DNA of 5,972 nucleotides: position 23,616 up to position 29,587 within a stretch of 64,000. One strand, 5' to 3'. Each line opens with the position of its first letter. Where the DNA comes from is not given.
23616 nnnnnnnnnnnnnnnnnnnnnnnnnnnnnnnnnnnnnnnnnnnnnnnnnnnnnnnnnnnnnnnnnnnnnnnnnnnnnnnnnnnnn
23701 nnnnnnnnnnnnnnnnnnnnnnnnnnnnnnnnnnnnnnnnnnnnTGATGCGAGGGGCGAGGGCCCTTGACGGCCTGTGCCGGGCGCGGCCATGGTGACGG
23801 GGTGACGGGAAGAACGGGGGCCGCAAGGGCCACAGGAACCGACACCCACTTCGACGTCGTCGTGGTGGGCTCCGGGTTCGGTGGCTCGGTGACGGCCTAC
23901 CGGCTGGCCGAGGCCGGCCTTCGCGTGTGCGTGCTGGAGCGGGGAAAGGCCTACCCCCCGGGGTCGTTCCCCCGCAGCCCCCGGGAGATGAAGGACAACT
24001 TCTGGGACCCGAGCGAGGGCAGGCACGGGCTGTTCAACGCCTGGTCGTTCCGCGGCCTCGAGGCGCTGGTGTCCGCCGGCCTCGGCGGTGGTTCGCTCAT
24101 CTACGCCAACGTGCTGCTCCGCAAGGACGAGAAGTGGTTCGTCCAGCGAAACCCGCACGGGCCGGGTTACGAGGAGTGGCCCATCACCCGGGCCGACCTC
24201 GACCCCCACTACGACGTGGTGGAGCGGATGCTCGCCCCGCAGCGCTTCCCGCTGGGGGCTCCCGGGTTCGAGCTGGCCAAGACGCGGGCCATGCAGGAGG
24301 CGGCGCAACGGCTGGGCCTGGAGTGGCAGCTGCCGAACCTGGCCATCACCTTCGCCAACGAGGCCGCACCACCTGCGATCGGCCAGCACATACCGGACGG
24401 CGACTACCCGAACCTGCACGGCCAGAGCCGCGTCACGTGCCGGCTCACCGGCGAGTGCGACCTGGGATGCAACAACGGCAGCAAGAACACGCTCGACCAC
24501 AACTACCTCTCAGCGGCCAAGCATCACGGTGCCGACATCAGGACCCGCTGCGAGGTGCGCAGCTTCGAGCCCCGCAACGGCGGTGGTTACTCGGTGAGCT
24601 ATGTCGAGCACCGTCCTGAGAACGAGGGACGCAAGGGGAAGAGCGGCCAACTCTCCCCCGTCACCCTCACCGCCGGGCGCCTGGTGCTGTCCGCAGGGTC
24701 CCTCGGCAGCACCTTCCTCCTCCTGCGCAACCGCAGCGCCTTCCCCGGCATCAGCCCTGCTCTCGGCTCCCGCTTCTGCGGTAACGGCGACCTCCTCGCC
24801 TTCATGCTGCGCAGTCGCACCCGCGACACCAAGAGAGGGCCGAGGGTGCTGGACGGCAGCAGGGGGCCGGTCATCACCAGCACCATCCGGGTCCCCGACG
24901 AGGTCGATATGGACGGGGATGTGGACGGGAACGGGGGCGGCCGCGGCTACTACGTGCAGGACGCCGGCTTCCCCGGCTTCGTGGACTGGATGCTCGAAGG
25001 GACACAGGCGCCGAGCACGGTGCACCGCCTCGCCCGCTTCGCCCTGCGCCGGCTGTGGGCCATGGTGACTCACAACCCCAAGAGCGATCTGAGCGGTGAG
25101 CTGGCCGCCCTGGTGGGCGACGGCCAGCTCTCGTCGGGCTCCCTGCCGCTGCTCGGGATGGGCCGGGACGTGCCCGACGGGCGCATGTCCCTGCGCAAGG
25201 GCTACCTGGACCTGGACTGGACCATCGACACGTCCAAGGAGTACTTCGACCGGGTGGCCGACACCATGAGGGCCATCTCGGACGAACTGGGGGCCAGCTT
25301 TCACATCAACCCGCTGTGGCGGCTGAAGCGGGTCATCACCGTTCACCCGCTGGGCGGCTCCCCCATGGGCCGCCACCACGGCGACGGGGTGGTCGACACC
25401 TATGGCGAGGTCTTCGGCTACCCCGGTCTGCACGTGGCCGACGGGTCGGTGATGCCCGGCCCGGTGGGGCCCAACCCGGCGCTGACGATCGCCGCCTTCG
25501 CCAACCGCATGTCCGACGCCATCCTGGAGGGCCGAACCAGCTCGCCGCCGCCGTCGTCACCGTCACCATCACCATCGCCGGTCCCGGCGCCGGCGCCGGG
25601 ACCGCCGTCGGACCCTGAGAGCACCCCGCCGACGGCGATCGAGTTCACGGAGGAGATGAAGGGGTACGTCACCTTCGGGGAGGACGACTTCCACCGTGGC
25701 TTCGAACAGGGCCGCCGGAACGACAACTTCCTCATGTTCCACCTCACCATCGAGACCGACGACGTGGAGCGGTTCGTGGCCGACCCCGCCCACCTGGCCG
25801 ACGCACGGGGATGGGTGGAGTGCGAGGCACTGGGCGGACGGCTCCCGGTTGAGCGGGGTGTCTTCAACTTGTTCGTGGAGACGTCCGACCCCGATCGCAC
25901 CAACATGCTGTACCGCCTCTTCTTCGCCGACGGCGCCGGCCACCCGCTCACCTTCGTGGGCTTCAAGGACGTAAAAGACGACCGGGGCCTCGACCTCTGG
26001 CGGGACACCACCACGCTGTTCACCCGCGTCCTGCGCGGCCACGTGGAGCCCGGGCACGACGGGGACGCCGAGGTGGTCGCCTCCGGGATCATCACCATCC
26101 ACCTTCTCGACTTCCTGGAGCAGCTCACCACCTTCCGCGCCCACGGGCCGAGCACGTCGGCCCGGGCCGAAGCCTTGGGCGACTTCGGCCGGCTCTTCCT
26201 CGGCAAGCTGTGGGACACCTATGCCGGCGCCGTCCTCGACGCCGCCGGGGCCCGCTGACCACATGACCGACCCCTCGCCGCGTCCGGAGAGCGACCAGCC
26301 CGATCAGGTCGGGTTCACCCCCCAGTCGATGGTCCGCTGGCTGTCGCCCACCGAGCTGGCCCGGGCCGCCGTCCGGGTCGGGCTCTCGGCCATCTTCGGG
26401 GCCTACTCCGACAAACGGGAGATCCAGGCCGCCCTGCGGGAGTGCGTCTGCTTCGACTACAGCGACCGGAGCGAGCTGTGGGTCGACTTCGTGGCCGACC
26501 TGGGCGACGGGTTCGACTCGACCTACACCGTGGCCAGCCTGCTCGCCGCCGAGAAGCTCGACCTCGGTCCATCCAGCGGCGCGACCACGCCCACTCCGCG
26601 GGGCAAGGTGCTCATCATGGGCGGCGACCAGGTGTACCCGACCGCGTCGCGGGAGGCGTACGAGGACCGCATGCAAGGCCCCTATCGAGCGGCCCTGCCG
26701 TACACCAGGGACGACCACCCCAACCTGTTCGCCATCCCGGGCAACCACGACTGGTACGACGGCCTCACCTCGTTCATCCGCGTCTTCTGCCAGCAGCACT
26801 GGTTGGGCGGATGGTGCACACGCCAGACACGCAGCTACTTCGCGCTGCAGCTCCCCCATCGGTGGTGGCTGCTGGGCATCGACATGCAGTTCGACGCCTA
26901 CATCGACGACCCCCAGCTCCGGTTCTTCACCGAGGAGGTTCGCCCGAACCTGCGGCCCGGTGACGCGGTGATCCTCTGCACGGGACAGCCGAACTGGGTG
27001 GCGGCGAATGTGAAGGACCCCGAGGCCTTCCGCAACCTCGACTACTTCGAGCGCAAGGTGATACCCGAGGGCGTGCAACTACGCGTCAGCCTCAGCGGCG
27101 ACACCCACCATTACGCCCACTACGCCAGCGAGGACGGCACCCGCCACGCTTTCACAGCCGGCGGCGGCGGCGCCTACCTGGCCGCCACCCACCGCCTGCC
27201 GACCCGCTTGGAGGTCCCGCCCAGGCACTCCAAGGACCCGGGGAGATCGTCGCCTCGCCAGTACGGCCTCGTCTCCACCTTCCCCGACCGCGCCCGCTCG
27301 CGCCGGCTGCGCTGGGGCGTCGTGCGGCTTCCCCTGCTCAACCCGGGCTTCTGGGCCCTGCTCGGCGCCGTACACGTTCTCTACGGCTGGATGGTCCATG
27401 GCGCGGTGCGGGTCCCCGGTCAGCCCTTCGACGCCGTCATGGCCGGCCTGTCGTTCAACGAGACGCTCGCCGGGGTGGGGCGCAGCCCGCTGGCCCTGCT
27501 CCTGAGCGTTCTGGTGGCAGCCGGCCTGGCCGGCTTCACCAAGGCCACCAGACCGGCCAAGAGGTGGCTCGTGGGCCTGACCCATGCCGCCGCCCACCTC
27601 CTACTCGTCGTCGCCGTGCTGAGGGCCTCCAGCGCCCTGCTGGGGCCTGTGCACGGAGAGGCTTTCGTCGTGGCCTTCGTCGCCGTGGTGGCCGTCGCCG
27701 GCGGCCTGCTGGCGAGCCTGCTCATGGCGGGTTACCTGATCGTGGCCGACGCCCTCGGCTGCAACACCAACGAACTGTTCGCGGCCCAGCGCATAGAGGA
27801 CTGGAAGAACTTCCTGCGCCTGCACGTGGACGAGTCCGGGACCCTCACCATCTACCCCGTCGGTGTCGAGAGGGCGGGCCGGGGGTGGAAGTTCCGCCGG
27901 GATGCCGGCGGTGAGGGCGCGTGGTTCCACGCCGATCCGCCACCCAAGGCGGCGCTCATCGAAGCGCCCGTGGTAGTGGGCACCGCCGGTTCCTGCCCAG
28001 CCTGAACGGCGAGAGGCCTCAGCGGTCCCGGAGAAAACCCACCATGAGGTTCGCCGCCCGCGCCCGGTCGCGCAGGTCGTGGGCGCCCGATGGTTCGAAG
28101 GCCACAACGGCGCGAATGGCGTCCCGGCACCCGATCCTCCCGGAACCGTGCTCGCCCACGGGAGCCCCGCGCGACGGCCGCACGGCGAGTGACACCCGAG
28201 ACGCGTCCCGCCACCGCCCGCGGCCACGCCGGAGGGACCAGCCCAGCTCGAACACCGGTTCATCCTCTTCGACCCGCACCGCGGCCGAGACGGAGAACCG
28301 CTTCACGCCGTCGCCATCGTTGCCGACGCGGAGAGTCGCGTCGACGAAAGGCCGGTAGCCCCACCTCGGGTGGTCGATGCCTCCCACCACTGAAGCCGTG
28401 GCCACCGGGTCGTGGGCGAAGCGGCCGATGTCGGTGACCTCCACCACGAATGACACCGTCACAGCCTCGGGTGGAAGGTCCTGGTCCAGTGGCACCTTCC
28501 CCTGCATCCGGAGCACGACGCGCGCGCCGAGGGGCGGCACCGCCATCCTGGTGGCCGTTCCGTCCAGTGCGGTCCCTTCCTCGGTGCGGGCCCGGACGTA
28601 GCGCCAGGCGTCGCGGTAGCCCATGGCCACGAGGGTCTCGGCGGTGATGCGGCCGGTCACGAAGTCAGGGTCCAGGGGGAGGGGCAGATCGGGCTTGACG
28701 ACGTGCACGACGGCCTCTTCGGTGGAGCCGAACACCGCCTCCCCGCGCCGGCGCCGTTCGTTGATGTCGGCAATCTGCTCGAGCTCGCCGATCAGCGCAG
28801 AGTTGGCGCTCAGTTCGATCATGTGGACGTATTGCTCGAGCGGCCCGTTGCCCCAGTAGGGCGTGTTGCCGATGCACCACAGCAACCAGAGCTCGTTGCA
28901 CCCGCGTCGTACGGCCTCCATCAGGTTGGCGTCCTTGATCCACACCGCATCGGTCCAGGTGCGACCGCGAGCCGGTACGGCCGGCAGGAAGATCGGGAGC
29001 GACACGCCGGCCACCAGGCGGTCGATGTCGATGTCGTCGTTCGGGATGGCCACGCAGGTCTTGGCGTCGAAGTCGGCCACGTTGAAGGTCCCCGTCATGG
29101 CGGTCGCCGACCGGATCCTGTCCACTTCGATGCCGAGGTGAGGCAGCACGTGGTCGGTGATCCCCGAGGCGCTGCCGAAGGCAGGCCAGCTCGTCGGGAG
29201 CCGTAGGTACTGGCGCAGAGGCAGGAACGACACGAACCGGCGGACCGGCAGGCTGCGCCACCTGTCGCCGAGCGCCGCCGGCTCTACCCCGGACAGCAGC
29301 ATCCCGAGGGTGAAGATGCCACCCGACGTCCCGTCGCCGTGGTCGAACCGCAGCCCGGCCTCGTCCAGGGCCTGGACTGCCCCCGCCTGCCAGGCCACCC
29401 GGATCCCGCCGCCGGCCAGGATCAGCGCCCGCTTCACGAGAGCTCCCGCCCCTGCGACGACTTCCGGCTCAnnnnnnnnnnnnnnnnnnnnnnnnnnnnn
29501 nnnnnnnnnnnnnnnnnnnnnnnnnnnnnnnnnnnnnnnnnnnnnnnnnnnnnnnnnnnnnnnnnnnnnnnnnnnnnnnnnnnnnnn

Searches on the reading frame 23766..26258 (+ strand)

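Call 23: search_protein_families(library=pfam, proteins=[window:23766-26258:+], max_evalue=0.001)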
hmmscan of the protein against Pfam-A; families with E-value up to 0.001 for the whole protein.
window:23766-26258:+ (830 aa): 7 families
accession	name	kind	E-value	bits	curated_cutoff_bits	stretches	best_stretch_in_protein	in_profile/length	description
PF05199.19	GMC_oxred_C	-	6.1e-16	59.7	24.6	1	515-579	75-139/139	GMC oxidoreductase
PF01266.30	DAO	-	9.4e-13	48.8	27.9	1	30-147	1-129/353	FAD dependent oxidoreductase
PF00732.25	GMC_oxred_N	-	9.7e-08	32.5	23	1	225-321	111-199/218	GMC oxidoreductase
PF13450.12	NAD_binding_8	-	1.4e-06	28.9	21.9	1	33-60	1-28/68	NAD(P)-binding Rossmann-like domain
PF00890.30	FAD_binding_2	-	3.3e-06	27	20.4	1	30-61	1-32/414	FAD binding domain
PF07992.20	Pyr_redox_2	-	9.1e-05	22.4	26.1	1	29-64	1-36/291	Pyridine nucleotide-disulphide oxidoreductase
PF01494.25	FAD_binding_3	-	0.00078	19.2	22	0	29-60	2-33/349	FAD binding domain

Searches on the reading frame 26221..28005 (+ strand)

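Call 23: search_protein_families(library=pfam, proteins=[window:26221-28005:+], max_evalue=0.001)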
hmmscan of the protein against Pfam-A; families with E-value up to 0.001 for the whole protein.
window:26221-28005:+ (594 aa): 1 family
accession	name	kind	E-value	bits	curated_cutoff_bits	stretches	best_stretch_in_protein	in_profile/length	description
PF00149.33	Metallophos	-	7.6e-06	26.9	21.5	1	88-298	3-191/191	Calcineurin-like phosphoesterase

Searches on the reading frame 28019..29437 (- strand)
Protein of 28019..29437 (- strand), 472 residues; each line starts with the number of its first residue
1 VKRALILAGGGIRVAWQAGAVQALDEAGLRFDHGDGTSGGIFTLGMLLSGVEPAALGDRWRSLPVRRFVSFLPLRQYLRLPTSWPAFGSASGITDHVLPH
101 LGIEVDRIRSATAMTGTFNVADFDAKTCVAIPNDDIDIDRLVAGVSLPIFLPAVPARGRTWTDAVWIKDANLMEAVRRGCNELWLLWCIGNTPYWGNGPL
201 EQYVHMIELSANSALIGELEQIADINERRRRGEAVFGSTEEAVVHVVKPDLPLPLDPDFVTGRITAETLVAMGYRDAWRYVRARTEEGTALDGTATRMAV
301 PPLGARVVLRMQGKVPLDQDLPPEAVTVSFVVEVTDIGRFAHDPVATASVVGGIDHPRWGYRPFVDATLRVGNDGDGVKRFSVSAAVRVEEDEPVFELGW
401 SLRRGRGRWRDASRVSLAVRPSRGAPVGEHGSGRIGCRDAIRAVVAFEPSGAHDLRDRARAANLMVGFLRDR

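Call 23: search_protein_families(library=pfam, proteins=[window:28019-29437:-], max_evalue=0.001)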
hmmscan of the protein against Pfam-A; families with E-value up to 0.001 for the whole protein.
window:28019-29437:- (472 aa): 1 family
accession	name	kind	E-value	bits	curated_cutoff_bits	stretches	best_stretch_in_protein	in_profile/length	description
PF01734.28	Patatin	-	3.7e-17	63.6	27.7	1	5-172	1-187/191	Patatin-like phospholipase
